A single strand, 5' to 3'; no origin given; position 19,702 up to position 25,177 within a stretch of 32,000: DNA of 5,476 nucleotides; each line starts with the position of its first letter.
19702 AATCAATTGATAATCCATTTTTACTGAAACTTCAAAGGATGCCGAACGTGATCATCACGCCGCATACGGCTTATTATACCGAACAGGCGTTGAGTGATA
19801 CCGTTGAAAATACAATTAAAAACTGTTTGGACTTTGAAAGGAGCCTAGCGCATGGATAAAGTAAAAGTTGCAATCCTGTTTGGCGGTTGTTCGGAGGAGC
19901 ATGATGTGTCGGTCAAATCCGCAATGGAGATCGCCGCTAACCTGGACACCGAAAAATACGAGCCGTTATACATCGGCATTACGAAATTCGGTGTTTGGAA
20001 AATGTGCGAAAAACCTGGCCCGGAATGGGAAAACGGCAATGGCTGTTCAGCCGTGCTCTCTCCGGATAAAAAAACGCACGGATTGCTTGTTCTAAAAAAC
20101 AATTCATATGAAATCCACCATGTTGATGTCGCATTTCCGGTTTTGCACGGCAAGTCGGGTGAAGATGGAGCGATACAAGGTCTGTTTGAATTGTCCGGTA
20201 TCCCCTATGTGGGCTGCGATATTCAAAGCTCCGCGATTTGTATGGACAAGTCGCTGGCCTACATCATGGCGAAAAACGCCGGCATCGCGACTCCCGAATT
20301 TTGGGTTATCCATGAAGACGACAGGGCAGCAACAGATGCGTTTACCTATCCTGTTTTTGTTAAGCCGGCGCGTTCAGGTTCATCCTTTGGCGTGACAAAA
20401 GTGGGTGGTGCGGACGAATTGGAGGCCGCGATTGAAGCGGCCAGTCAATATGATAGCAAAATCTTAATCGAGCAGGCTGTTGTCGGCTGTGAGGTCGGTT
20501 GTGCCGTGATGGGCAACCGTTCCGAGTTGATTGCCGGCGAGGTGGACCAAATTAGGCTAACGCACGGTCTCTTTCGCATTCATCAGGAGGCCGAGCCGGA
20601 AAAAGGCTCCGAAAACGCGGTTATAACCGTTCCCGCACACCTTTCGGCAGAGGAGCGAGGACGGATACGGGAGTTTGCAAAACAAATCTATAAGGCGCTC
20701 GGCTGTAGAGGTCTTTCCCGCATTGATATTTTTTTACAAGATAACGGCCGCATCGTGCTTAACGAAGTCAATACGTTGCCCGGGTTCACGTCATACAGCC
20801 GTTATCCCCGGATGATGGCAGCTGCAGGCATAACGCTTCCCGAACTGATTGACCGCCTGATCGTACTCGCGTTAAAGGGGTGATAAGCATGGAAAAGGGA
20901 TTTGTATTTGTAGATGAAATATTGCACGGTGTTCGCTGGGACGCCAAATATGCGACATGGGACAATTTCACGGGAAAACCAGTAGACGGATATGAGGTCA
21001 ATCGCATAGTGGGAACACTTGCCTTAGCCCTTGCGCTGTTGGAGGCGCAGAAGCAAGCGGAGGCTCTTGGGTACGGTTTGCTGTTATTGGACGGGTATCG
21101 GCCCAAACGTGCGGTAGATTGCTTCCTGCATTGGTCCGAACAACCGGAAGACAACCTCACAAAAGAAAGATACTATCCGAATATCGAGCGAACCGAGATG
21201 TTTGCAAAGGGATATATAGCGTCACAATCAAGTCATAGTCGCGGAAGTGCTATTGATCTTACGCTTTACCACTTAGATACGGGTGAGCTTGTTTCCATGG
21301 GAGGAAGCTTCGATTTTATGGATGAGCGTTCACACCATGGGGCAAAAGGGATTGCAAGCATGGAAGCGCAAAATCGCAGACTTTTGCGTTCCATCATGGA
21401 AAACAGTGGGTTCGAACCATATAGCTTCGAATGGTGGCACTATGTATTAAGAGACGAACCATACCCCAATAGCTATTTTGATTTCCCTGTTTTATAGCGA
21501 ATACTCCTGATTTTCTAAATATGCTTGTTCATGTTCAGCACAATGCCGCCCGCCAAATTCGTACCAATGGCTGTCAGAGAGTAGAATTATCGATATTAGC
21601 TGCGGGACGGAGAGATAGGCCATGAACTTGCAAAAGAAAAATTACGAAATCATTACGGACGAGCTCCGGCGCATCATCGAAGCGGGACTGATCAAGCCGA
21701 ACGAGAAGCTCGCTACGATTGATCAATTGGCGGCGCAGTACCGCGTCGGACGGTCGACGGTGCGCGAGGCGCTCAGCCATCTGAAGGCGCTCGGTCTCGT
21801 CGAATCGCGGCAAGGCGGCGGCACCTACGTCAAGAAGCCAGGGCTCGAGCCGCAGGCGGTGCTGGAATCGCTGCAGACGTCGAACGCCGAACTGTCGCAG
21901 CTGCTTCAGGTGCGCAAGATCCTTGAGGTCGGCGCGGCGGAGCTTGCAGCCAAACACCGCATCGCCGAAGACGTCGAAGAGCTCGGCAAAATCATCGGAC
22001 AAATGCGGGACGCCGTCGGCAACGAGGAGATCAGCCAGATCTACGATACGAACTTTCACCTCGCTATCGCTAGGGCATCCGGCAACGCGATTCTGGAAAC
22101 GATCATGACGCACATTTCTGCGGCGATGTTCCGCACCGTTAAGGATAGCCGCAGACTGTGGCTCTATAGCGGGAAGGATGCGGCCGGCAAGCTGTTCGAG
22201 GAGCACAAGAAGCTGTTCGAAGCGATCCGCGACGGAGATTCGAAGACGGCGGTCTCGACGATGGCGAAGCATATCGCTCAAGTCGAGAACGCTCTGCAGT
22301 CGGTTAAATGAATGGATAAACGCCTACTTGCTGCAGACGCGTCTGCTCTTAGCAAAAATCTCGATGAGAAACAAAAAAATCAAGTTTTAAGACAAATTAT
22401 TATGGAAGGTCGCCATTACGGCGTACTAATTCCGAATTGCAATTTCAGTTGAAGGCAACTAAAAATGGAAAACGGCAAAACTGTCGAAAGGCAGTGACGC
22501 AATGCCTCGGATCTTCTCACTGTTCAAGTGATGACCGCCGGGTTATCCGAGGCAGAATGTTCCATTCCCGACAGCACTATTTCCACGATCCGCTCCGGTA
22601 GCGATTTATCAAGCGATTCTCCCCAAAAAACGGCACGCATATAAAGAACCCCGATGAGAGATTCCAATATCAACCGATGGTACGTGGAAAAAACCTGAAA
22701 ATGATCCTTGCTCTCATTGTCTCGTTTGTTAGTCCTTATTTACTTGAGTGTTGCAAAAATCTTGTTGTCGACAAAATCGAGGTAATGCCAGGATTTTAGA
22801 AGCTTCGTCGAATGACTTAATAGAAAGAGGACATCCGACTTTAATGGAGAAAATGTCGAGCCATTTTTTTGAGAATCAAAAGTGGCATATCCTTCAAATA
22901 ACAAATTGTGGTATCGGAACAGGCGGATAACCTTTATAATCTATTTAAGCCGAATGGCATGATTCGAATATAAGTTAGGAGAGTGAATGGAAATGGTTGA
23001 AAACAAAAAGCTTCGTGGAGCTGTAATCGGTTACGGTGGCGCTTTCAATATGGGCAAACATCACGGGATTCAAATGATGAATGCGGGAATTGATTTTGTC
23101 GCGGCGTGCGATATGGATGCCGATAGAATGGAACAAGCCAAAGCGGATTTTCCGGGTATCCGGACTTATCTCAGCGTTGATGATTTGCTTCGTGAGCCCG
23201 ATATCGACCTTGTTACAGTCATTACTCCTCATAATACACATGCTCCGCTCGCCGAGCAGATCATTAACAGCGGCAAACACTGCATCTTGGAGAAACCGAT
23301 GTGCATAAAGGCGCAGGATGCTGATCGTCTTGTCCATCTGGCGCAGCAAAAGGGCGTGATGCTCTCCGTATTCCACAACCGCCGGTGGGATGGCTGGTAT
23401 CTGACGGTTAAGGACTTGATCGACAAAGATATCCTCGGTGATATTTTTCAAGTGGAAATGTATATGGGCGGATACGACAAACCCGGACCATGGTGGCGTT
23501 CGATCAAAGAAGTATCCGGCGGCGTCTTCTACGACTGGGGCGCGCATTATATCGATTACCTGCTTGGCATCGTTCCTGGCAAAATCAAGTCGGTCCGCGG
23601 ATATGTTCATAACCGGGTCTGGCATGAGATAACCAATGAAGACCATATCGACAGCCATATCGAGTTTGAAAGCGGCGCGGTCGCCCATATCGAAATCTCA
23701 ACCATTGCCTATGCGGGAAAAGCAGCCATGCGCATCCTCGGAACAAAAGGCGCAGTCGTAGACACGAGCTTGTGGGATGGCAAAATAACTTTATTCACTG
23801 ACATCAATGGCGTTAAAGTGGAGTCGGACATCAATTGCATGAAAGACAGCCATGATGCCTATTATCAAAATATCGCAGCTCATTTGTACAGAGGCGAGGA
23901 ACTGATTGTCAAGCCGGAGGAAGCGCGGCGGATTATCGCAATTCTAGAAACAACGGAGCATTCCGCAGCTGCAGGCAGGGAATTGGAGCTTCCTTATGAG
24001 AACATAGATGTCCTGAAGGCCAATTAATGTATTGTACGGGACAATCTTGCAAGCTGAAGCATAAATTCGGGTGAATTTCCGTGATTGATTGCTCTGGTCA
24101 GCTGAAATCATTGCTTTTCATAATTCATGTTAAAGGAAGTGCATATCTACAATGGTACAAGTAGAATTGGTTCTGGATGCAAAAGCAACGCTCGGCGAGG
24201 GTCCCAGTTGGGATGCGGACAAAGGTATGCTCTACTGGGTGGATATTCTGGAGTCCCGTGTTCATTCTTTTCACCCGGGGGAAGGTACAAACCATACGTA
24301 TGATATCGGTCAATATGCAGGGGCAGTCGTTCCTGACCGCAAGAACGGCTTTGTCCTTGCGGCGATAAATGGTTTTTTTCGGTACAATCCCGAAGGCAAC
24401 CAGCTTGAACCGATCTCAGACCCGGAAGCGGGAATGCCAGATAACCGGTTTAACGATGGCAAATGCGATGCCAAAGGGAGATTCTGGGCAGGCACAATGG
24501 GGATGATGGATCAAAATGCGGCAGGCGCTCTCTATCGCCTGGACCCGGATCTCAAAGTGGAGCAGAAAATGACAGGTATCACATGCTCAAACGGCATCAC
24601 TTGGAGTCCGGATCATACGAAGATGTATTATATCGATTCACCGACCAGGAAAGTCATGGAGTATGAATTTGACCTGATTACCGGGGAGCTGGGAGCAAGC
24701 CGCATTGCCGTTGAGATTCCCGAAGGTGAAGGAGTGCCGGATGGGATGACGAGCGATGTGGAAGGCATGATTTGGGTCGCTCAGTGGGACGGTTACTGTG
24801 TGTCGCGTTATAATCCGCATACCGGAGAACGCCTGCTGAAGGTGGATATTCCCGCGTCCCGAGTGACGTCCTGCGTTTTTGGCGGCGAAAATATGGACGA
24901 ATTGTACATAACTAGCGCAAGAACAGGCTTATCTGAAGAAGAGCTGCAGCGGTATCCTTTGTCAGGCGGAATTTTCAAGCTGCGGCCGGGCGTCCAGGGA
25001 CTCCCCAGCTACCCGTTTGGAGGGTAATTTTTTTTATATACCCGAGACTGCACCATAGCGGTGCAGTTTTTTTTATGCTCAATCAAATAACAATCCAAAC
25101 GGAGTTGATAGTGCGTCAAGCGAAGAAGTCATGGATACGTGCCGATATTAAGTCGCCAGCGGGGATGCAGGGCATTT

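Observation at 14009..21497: Complete glycopeptide-resistance cluster with a gene order that matches no classical van operon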

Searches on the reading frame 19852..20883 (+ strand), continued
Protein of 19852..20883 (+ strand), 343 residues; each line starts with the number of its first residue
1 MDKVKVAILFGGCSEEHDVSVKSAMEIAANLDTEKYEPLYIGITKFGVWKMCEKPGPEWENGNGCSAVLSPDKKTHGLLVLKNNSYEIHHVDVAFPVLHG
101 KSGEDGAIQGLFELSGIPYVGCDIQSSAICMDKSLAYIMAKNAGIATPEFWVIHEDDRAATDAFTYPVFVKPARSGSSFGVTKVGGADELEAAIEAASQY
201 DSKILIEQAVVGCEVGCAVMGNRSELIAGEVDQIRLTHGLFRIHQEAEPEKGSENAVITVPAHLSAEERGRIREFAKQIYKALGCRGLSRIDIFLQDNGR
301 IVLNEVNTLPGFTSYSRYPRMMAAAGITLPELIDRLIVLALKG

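Call 66: find_encoding_contigs(protein=P0016, flank=8000, max_places=1)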
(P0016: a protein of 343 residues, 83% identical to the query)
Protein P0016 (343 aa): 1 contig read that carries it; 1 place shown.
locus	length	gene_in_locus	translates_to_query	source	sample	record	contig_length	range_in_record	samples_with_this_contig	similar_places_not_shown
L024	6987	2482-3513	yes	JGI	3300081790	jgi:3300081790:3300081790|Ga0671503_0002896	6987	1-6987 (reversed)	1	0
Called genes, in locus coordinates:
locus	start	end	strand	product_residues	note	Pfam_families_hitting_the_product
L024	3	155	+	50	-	?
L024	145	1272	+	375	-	PF00512:HisKA, PF02518:HATPase_c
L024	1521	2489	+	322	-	PF00389:2-Hacid_dh, PF02826:2-Hacid_dh_C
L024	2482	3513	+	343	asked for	PF01820:Dala_Dala_lig_N, PF02222:ATP-grasp, PF02655:ATP-grasp_3 (weak), PF02786:CPSase_L_D2 (weak), PF07478:Dala_Dala_lig_C, PF13535:ATP-grasp_4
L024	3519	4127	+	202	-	PF01427:Peptidase_M15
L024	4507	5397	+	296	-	PF02557:VanY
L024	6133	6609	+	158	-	PF04892:VanZ-LLP1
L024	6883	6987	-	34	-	?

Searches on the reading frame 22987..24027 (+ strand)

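Call 50: search_protein_families(library=pfam, proteins=[window:22987-24027:+], max_evalue=0.00001)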
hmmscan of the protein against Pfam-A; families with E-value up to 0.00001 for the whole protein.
window:22987-24027:+ (346 aa): 3 families
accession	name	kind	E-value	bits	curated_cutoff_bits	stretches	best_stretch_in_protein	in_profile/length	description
PF01408.29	GFO_IDH_MocA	-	1.1e-25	91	24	1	10-130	2-120/120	Oxidoreductase family, NAD-binding Rossmann fold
PF22725.1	GFO_IDH_MocA_C3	-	4.5e-25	88.5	27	1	138-257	1-123/124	GFO/IDH/MocA C-terminal domain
PF02894.22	GFO_IDH_MocA_C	-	2.9e-21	76.7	22.9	1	142-335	1-218/218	Oxidoreductase family, C-terminal alpha/beta domain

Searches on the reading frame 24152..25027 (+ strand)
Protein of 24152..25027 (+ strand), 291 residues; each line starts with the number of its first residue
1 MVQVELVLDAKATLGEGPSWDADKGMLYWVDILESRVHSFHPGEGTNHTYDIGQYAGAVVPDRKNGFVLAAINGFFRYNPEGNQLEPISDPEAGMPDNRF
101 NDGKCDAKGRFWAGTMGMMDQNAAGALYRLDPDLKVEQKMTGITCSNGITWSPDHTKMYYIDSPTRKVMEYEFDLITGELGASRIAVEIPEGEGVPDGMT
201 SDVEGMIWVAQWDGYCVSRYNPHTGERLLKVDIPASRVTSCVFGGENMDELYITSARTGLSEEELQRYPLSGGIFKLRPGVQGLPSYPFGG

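Call 50: search_protein_families(library=pfam, proteins=[window:24152-25027:+], max_evalue=0.00001)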
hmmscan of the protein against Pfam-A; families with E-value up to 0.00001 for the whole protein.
window:24152-25027:+ (291 aa): 1 family
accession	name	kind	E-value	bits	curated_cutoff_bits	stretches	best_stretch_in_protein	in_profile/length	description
PF08450.18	SGL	-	3e-85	286.2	26.3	1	14-257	1-246/246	SMP-30/Gluconolactonase/LRE-like region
